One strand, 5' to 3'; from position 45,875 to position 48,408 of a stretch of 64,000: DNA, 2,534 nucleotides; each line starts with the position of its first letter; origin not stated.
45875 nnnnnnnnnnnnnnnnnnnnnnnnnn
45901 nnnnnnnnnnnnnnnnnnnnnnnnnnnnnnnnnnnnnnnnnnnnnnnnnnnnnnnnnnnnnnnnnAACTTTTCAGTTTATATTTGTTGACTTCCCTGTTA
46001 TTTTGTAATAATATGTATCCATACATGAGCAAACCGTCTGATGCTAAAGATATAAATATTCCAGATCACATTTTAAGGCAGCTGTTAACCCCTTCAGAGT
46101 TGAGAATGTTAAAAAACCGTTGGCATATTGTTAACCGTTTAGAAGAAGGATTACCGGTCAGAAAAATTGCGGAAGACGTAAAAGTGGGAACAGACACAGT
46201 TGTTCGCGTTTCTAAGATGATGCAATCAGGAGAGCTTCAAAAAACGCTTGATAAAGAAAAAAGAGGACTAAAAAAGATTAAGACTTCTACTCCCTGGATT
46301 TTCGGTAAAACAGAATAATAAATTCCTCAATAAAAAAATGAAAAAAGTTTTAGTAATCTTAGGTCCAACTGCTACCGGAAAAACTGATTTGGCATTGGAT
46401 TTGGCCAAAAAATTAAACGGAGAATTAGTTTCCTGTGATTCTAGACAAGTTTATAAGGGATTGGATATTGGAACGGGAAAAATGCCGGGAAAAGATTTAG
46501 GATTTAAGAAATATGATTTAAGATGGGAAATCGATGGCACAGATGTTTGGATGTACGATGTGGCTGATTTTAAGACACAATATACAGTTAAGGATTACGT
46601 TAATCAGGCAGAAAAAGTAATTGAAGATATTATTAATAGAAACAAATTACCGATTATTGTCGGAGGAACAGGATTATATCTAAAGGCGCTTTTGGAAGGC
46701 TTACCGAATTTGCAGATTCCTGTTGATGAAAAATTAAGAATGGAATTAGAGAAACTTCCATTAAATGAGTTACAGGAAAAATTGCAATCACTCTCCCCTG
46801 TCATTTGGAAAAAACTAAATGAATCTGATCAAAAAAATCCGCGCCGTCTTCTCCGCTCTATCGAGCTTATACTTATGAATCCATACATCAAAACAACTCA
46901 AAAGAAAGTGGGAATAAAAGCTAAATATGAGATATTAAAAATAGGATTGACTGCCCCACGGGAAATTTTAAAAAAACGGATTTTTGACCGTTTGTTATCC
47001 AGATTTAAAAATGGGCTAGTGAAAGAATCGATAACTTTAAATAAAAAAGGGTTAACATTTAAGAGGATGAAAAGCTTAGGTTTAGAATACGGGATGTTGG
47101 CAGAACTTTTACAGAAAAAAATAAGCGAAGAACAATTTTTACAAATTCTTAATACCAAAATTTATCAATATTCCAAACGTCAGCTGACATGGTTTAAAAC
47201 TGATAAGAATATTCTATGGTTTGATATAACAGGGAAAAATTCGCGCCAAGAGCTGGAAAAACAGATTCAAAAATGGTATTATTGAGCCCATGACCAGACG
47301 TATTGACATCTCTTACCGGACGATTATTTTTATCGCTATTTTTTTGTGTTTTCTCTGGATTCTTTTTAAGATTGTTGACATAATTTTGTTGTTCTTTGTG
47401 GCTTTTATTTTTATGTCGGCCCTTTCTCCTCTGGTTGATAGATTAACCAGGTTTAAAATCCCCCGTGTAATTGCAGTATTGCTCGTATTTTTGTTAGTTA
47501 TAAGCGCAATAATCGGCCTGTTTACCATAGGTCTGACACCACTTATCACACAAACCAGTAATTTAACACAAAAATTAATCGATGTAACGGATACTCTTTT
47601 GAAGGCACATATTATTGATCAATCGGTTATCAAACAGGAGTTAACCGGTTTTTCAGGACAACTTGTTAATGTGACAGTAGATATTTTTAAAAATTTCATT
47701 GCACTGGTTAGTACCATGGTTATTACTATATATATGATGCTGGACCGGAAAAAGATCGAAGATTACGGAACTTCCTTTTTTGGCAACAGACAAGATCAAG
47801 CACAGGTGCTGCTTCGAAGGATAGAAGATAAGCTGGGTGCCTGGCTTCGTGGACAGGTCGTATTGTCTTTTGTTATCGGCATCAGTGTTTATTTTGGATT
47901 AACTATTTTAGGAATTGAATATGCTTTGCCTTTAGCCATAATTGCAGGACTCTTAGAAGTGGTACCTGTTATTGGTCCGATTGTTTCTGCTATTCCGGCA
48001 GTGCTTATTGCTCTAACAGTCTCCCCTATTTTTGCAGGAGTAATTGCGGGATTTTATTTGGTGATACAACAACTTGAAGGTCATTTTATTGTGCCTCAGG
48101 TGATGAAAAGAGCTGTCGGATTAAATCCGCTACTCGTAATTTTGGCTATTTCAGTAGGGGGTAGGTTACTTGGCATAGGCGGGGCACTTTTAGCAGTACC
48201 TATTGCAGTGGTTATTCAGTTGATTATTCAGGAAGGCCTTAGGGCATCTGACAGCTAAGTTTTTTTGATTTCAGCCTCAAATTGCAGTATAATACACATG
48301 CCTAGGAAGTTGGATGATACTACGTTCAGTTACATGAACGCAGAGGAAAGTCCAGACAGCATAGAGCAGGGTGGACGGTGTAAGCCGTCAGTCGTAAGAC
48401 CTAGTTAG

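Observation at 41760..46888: Perfect 14-bp palindrome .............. upstream of recA and over the -10/+1 of a TrpR/YerC-like regulator gene, with a third near-copy inside miaA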

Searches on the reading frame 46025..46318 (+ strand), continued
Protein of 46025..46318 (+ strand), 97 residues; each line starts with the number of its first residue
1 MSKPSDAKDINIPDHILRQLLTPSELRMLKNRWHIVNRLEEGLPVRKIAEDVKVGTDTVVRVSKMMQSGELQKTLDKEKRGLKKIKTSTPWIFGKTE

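Call 59: search_protein_representatives(alignment_id=A1)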
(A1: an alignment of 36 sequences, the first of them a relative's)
Query: 36 sequences, 97 profile positions. Proteins with E-value up to 0.001 (for the whole library): 685; up to 1e-10: 55; up to 1e-30: 6. The best 150 are listed.
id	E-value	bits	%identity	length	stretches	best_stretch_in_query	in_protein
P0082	3.9e-42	158.4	-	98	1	1-97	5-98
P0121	1.4e-38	147.0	-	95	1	1-95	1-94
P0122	2.8e-38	146.0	-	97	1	1-96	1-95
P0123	3.7e-35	136.0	-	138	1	1-97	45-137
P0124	2.4e-32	127.0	-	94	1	1-97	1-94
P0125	2.5e-32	127.0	-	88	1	1-97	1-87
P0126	2.0e-30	120.9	-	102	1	1-96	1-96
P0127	1.1e-27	112.1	-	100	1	1-96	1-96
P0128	5.6e-27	109.8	-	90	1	1-96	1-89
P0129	1.5e-26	108.4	-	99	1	1-95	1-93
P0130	3.3e-26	107.3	-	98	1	1-95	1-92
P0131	7.6e-25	103.0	-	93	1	1-96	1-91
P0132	2.0e-24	101.6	-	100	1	1-97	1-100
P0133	5.9e-24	100.1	-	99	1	1-95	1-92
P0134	5.7e-23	97.0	-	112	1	1-75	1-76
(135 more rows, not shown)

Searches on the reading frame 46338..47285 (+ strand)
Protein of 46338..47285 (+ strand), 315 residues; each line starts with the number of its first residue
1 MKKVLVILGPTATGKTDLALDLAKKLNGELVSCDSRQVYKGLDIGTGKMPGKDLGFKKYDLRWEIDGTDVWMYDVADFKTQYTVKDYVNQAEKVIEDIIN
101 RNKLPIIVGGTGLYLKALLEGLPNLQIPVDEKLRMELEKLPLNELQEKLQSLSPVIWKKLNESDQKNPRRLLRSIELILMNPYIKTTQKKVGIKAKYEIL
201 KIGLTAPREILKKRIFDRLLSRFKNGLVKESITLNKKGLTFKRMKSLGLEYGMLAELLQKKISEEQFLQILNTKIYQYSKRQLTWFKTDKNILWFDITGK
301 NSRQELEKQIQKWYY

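Call 9: search_protein_families(library=pfam, proteins=[window:46338-47285:+])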
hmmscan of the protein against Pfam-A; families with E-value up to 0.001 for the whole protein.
window:46338-47285:+ (315 aa): 2 families
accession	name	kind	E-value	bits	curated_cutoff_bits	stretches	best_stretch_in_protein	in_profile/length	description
PF01715.23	IPPT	-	6.8e-51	173.7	23.6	1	37-288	1-242/243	IPP transferase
PF01745.22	IPT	-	8.4e-06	25.8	20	1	3-49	2-48/233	Isopentenyl transferase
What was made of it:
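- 46338..47285 (+): miaA (tRNA isopentenyltransferase), host gene of the third site. Pfam IPPT, E = 6.8e-51 (call 9).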

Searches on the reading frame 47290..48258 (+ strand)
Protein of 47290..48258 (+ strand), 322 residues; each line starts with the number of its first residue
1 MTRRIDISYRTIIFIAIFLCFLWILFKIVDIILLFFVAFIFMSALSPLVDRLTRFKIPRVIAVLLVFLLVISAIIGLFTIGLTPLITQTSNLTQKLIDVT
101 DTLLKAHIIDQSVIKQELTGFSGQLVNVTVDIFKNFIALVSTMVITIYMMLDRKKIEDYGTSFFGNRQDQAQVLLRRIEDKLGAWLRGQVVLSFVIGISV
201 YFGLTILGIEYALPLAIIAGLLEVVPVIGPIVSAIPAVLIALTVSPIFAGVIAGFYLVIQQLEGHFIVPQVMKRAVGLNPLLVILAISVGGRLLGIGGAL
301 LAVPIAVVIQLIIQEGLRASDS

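Call 9: search_protein_families(library=pfam, proteins=[window:47290-48258:+])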
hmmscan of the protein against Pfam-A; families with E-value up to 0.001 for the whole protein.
window:47290-48258:+ (322 aa): 1 family
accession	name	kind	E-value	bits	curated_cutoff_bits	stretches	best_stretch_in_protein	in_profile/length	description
PF01594.21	AI-2E_transport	-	1.8e-58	198.7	34.3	1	14-315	3-325/327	AI-2E family transporter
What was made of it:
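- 47290..48258 (+): AI-2E family transporter gene directly downstream of miaA, about 414 nt after the intragenic site; a possible regulated gene. Pfam AI-2E_transport (call 9).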
